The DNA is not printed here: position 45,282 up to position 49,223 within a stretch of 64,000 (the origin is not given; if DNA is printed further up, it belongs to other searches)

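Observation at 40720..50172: Candidate LacI-controlled operon for periplasmic oxidative (3-keto) cleavage of sulfated glycosides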

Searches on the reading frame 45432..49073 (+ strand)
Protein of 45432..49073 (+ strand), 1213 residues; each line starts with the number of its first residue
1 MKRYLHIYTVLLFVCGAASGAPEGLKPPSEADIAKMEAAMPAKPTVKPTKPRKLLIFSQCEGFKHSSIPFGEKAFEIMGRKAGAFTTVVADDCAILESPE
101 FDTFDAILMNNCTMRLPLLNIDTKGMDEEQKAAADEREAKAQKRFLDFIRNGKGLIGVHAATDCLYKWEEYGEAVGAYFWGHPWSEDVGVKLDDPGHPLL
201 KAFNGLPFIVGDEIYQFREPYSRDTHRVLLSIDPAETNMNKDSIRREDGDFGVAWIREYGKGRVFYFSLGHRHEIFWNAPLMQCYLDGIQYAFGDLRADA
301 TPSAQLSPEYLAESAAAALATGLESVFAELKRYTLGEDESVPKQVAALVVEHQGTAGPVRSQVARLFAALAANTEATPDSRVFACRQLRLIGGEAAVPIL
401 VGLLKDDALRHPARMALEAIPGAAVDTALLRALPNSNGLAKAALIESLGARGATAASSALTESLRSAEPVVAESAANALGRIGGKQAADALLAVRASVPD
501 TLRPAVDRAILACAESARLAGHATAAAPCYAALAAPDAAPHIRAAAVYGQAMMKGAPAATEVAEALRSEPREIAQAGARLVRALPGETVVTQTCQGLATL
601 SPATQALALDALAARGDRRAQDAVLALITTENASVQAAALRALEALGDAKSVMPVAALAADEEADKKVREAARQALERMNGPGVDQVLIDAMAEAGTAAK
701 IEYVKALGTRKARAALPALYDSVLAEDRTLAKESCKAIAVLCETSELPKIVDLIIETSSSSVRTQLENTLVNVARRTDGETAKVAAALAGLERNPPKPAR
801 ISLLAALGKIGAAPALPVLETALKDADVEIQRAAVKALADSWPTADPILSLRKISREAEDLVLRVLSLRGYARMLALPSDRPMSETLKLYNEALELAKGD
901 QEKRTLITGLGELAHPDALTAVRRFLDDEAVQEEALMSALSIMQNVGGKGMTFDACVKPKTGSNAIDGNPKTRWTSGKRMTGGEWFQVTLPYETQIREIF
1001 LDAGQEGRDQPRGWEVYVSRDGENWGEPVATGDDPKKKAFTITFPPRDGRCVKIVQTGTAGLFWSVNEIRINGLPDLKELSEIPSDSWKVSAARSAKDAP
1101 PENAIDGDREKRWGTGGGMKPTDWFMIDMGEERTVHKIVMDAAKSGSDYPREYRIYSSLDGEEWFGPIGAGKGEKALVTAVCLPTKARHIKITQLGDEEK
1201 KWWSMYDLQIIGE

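Call 7: search_protein_families(library=pfam, proteins=[window:45432-49073:+], max_evalue=0.01)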
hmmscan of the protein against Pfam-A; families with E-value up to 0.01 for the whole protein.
window:45432-49073:+ (1213 aa): 5 families
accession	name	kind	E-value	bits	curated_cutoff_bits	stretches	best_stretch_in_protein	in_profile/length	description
PF00754.31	F5_F8_type_C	-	3.3e-36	124.7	28.2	2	1095-1206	7-124/127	F5/8 type C domain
PF06283.17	ThuA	-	1e-34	121.1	33.4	1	53-292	1-209/209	Trehalose utilisation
PF13646.12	HEAT_2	-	2.9e-31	108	27.7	3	594-677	5-88/88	HEAT repeats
PF22633.2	F5_F8_type_C_2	-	8.7e-25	87.6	27.8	2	964-1054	1-91/91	NedA-like, galactose-binding domain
PF03130.22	HEAT_PBS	-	0.00075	20.3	20.9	0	471-493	1-23/27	PBS lyase HEAT-like repeat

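Call 8: search_protein_families(library=ncbifam, proteins=[window:45432-49073:+], max_evalue=0.01)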
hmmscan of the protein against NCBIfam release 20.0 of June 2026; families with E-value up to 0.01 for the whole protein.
window:45432-49073:+ (1213 aa): 4 families
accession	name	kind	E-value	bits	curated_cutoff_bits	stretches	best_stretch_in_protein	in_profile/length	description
NF045915.1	PhycobilmeDegNblB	equivalog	3.8e-11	42.9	300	1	610-689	121-198/214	phycobilisome degradation protein NblB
NF058505.1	phyc_lyase_CpeY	equivalog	6.3e-07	28.3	600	0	804-840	73-109/419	C-phycoerythrin alpha-cysteine-82 phycoerythrobilin lyase CpeY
NF047619.1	NADase_discoid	domain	1.1e-05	25.6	38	0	962-1004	15-58/130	NADase-type glycan-binding domain-containing protein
NF058502.1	phyc_lyase_CpcE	equivalog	0.00037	20.1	330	0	638-700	61-121/260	C-phycocyanin alpha-cysteine-84 phycocyanobilin lyase subunit CpcE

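Call 16: list_cluster_members(proteins=[P0001, window:45432-49073:+, window:43976-45274:+, window:49093-50172:+])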
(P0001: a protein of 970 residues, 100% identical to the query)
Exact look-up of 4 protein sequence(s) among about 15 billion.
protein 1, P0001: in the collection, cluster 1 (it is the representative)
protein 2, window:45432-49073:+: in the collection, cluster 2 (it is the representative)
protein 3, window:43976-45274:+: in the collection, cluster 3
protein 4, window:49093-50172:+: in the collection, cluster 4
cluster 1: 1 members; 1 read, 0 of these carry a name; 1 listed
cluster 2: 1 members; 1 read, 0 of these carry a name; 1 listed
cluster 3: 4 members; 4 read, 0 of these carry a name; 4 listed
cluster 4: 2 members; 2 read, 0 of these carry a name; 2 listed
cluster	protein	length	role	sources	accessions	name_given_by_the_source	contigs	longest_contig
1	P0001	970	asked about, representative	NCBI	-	-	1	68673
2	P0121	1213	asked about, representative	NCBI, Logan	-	-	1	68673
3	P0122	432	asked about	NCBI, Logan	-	-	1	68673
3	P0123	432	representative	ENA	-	-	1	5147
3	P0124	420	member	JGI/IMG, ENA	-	-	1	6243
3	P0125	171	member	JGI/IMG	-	-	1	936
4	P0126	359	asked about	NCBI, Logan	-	-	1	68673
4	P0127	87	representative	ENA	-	-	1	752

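Call 19: search_solved_structures(query=window:45432-49073:+, max_evalue=0.001)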
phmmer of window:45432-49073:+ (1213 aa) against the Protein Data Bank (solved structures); distinct sequences matched with E-value up to 0.001: 33.
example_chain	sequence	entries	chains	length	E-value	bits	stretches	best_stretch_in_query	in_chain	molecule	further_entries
9sah_A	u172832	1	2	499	1.4e-21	79.1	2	383-694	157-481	E4-NB2 synthetic fusion protein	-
4xl5_C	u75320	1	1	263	6.4e-15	57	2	376-493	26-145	bGFP-A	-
6ft5_A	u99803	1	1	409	2e-14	55.4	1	388-707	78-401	alphaRep A3_A3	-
6fsq_A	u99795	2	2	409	2.7e-13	51.6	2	538-708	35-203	alphaRep A3_bGFPD | A3_bGFPD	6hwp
4zv6_A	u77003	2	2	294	1.5e-11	45.8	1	608-707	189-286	AlphaRep-7 | alpha-Rep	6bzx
6gwc_C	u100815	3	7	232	3.1e-10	41.5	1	602-708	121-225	iE5 ALPHAREP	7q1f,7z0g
6gx7_E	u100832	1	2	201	5.6e-08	34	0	606-698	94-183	iiiA5 ALPHAREP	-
2jd9_A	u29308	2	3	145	6.6e-08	33.8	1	960-1075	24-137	YECBM32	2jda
9t1m_A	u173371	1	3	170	1.4e-07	32.7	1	376-491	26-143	Alpha Rep E4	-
9rhz_A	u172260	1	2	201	2.3e-07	32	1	609-708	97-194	ALPHAREP bE5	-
3ltm_A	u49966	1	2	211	2.5e-07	31.8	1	537-699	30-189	Alpha-Rep4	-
3ltj_A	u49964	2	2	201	2.8e-07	31.7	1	537-699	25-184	AlphaRep-4 | bA3-2: binder of A3 protein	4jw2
8aw4_A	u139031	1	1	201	3.7e-07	31.3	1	610-707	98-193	ALPHAREP bB-E3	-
8aw4_B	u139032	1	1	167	4.1e-07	31.2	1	602-692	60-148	ALPHAREP bGFPD-YY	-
6veh_A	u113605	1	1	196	6.1e-07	30.6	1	608-699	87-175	HEAT repeat domain-containing protein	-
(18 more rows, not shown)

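Call 30: find_homologous_proteins(query=window:45432-49073:+)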
Query window:45432-49073:+ (1213 aa): 235 proteins with E <= 0.001 among 8000 candidates; the best 120 are listed.
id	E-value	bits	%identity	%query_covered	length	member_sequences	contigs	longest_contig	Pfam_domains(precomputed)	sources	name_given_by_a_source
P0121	0.0e+0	2701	100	100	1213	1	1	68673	PF00754.32,PF22633.4,PF06283.18,PF13646.13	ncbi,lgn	-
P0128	0.0e+0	2065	76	100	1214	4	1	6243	PF00754.32,PF22633.4,PF02985.29,PF06283.18,PF13646.13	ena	-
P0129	0.0e+0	1967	73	100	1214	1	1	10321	PF00754.32,PF22633.4,PF02985.29,PF06283.18,PF13646.13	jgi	-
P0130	0.0e+0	1451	55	100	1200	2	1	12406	PF00754.32,PF22633.4,PF02985.29,PF06283.18,PF13646.13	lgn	-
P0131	0.0e+0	1443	56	100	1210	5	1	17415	PF00754.32,PF22633.4,PF06283.18,PF13646.13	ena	-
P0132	0.0e+0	1438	56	100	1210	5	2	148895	PF00754.32,PF22633.4,PF06283.18,PF13646.13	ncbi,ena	-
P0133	0.0e+0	1396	56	98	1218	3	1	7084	PF00754.32,PF22633.4,PF02985.29,PF06283.18,PF13646.13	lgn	-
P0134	0.0e+0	1395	56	100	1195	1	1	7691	PF00754.32,PF22633.4,PF06283.18,PF13646.13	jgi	jgi:type 1 glutamine amidotransferase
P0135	0.0e+0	1395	56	98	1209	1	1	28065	PF00754.32,PF00514.30,PF22633.4,PF02985.29,PF03130.23,PF06283.18,PF13646.13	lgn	-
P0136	0.0e+0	1390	56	99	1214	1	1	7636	PF00754.32,PF22633.4,PF06283.18,PF13646.13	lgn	-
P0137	0.0e+0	1372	55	98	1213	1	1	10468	PF00754.32,PF22633.4,PF03130.23,PF06283.18,PF13646.13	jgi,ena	-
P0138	0.0e+0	1369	54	98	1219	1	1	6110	PF00754.32,PF22633.4,PF02985.29,PF06283.18,PF13646.13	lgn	-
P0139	0.0e+0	1365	55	98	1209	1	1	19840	PF00754.32,PF22633.4,PF02985.29,PF06283.18,PF13646.13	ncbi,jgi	-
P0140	0.0e+0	1357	55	98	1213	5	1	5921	PF00754.32,PF22633.4,PF03130.23,PF06283.18,PF13646.13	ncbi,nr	ncbi:MAG: hypothetical protein HN849_06755 [Victivallales bacterium]|nr:hypothetical protein [Victiv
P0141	0.0e+0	1341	55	99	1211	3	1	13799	PF00754.32,PF22633.4,PF06283.18,PF13646.13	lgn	-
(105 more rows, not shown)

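Call 34: find_encoding_contigs(protein=P0129, flank=10000, max_places=3)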
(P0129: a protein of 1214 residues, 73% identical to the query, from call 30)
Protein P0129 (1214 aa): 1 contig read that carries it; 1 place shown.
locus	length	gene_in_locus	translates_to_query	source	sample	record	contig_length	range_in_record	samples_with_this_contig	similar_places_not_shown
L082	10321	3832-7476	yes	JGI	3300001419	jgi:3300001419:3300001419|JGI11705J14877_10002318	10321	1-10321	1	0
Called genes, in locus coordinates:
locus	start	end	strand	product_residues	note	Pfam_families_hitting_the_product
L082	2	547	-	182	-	?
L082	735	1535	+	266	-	PF06439:3keto-disac_hyd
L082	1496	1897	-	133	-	PF00884:Sulfatase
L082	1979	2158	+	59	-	-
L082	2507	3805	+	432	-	PF01408:GFO_IDH_MocA, PF22725:GFO_IDH_MocA_C3 (faint), PF19051:GFO_IDH_MocA_C2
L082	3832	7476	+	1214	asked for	PF06283:ThuA, PF02985:HEAT (faint), PF13646:HEAT_2, PF00754:F5_F8_type_C, PF22633:F5_F8_type_C_2, PF00754:F5_F8_type_C, PF22633:F5_F8_type_C_2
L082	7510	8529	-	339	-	PF02985:HEAT (faint), PF13646:HEAT_2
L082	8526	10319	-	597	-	PF19805:DUF6288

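Call 35: find_encoding_contigs(protein=P0128, flank=10000, max_places=3)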
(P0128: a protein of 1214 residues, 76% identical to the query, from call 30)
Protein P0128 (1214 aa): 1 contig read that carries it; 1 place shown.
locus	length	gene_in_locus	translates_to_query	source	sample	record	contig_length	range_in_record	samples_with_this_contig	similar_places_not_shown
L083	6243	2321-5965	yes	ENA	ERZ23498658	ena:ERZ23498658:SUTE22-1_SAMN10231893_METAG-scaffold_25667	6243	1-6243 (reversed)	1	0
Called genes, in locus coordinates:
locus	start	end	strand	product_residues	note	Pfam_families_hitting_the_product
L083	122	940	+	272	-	-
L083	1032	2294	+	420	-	PF01408:GFO_IDH_MocA, PF22725:GFO_IDH_MocA_C3 (faint), PF19051:GFO_IDH_MocA_C2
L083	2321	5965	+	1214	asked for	PF06283:ThuA, PF02985:HEAT (faint), PF13646:HEAT_2 (weak), PF00754:F5_F8_type_C, PF22633:F5_F8_type_C_2, PF00754:F5_F8_type_C, PF22633:F5_F8_type_C_2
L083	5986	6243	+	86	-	?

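Call 45: search_solved_structures(query=L082:735-1535:+, max_evalue=0.01, show_alignments=3)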
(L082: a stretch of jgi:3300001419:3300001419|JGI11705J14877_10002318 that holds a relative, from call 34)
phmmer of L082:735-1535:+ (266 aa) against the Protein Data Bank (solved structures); distinct sequences matched with E-value up to 0.01: 1.
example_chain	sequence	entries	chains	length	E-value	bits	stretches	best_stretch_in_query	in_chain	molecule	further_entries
4qhz_A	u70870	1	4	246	3.1e-12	49.8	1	45-262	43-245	putative glycosyl hydrolase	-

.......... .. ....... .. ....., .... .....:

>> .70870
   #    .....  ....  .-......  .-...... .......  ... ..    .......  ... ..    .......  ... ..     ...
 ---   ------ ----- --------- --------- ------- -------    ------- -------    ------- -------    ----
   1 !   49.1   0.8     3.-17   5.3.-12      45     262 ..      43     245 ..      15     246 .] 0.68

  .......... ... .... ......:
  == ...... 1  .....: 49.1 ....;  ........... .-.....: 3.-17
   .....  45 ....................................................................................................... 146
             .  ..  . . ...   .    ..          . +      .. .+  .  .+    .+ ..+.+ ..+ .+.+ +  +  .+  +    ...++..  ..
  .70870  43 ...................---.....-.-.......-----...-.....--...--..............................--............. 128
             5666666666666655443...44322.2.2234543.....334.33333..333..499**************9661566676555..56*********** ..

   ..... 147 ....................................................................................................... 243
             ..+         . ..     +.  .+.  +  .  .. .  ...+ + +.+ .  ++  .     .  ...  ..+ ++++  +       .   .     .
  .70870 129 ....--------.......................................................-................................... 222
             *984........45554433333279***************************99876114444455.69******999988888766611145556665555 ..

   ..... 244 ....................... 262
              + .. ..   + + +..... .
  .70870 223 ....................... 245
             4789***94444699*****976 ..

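Call 78: search_protein_families(library=pfam, proteins=[L025:12986-14086:+, L064:12818-13936:+, L022:7010-8098:+, L052:8674-9789:+, L064:7109-8575:+, L041:15026-16486:+, L025:2322-4223:+, L035:1681-3570:+, L075:9947-11470:+, L060:3274-5235:+], max_evalue=0.001)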
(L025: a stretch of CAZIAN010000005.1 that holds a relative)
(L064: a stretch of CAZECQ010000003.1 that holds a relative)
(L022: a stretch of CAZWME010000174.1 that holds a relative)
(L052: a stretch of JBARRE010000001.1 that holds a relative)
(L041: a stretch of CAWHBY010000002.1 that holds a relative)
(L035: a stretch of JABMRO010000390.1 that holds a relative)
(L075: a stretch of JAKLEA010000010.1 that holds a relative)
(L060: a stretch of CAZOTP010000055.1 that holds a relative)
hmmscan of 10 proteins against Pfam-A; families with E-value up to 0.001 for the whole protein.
L025:12986-14086:+ (367 aa): 1 family
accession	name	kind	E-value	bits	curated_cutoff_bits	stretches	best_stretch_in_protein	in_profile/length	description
PF06439.18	3keto-disac_hyd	-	1.7e-45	155.8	26.8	1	176-364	1-186/187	3-keto-disaccharide hydrolase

L064:12818-13936:+ (373 aa): 1 family
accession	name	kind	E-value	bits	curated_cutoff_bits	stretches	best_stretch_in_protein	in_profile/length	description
PF06439.18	3keto-disac_hyd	-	3.6e-42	145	26.8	1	179-368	1-186/187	3-keto-disaccharide hydrolase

L022:7010-8098:+ (363 aa): 1 family
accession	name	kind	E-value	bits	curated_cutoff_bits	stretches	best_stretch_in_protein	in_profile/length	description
PF06439.18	3keto-disac_hyd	-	3.1e-45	155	26.8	1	172-360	1-186/187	3-keto-disaccharide hydrolase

L052:8674-9789:+ (372 aa): 1 family
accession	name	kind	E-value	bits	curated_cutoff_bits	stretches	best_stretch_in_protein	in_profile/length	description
PF06439.18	3keto-disac_hyd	-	5.4e-45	154.2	26.8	1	178-369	2-186/187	3-keto-disaccharide hydrolase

L064:7109-8575:+ (489 aa): 3 families
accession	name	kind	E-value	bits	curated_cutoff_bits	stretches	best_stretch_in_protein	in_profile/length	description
PF06439.18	3keto-disac_hyd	-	3.1e-38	132.1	26.8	1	313-485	26-187/187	3-keto-disaccharide hydrolase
PF01261.30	AP_endonuc_2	-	1e-22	81.5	31.1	1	66-277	1-233/249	Xylose isomerase-like TIM barrel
PF20407.5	DUF1583_N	-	0.00095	19.4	22.9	0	404-443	83-122/150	Domain of unknown function (DUF1583_N)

L041:15026-16486:+ (487 aa): 2 families
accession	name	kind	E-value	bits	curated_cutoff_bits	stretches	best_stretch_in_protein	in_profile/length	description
PF06439.18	3keto-disac_hyd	-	1e-39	137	26.8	1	318-485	23-187/187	3-keto-disaccharide hydrolase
PF01261.30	AP_endonuc_2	-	2.4e-16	60.6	31.1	1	63-278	2-234/249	Xylose isomerase-like TIM barrel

L025:2322-4223:+ (634 aa): 2 families
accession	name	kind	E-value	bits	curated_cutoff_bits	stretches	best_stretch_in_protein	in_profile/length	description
PF14100.11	DUF6807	-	1.8e-65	221.7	27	1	140-427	4-270/270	Family of unknown function (DUF6807)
PF06439.18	3keto-disac_hyd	-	1.2e-44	153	26.8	1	446-631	3-186/187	3-keto-disaccharide hydrolase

L035:1681-3570:+ (630 aa): 2 families
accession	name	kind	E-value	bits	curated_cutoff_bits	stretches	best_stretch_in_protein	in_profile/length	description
PF14100.11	DUF6807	-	1.2e-63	215.7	27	1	154-423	10-270/270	Family of unknown function (DUF6807)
PF06439.18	3keto-disac_hyd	-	4.2e-47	161.1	26.8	1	441-627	2-186/187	3-keto-disaccharide hydrolase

L075:9947-11470:+ (508 aa): 3 families
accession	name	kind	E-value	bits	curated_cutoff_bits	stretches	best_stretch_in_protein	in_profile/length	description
PF06439.18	3keto-disac_hyd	-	5.6e-48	163.9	26.8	1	319-505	1-187/187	3-keto-disaccharide hydrolase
PF06283.17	ThuA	-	5.1e-44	151.5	33.4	1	60-298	1-209/209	Trehalose utilisation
PF20407.5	DUF1583_N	-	0.00079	19.7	22.9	0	429-463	88-122/150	Domain of unknown function (DUF1583_N)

L060:3274-5235:+ (654 aa): 1 family
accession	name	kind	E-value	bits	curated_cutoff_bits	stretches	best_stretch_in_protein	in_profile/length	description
PF06439.18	3keto-disac_hyd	-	5.4e-105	349.8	26.8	3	261-464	1-187/187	3-keto-disaccharide hydrolase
